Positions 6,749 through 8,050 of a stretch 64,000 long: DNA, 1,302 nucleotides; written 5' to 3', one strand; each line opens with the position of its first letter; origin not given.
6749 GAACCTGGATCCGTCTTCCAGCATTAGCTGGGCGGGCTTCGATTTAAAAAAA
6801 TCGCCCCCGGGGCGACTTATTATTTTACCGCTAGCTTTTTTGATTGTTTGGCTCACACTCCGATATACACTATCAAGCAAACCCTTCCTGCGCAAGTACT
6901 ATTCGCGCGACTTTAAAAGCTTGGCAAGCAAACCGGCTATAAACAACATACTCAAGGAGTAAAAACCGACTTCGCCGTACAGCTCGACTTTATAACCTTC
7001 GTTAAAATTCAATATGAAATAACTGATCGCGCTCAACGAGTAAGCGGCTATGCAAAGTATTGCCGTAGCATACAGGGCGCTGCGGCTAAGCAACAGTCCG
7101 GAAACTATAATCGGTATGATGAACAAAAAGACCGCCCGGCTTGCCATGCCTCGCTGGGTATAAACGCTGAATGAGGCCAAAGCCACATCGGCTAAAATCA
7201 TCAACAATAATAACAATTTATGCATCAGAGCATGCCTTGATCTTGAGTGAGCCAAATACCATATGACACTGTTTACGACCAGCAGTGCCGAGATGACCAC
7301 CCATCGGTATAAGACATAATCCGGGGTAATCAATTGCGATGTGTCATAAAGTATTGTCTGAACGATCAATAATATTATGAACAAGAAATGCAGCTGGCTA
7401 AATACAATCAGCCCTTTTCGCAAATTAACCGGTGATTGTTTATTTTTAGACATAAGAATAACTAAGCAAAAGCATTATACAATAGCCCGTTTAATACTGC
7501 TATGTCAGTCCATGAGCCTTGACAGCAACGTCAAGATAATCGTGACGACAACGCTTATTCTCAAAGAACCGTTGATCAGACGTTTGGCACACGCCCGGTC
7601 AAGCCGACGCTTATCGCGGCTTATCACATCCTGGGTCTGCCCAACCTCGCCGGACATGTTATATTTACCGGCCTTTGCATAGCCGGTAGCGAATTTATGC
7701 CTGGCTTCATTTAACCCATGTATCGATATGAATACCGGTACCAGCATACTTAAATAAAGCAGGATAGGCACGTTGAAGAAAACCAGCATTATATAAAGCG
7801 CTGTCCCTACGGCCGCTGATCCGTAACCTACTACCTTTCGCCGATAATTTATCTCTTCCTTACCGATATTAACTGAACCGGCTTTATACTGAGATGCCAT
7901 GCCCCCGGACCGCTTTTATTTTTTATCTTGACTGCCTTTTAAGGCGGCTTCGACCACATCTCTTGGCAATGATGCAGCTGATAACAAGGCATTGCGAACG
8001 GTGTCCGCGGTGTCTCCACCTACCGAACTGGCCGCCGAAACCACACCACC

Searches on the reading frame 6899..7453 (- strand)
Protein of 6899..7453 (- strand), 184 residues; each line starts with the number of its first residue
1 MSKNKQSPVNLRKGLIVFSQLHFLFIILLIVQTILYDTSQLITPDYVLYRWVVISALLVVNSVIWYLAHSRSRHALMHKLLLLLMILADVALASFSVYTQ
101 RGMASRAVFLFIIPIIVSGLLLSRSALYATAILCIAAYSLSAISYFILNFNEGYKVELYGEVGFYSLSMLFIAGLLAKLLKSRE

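Call 3: search_protein_families(library=pfam, proteins=[window:6899-7453:-], max_evalue=0.01)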
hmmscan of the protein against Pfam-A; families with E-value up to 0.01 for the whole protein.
window:6899-7453:- (184 aa): 1 family
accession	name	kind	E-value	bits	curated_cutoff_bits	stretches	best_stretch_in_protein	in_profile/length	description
PF25323.1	6TM_PilS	-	0.00066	19.9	27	1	24-181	27-179/189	PilS-like transmembrane domain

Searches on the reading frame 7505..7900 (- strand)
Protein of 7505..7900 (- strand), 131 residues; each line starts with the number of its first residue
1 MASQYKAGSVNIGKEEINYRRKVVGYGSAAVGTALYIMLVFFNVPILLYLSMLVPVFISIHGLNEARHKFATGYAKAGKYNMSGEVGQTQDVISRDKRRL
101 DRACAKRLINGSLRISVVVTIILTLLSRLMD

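Call 3: search_protein_families(library=pfam, proteins=[window:7505-7900:-], max_evalue=0.01)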
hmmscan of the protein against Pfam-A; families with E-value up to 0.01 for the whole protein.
window:7505-7900:- (131 aa): 1 family
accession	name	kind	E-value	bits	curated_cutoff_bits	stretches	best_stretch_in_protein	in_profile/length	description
PF04987.19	PigN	-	0.0074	15.6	25.4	1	20-123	50-136/456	Phosphatidylinositolglycan class N (PIG-N)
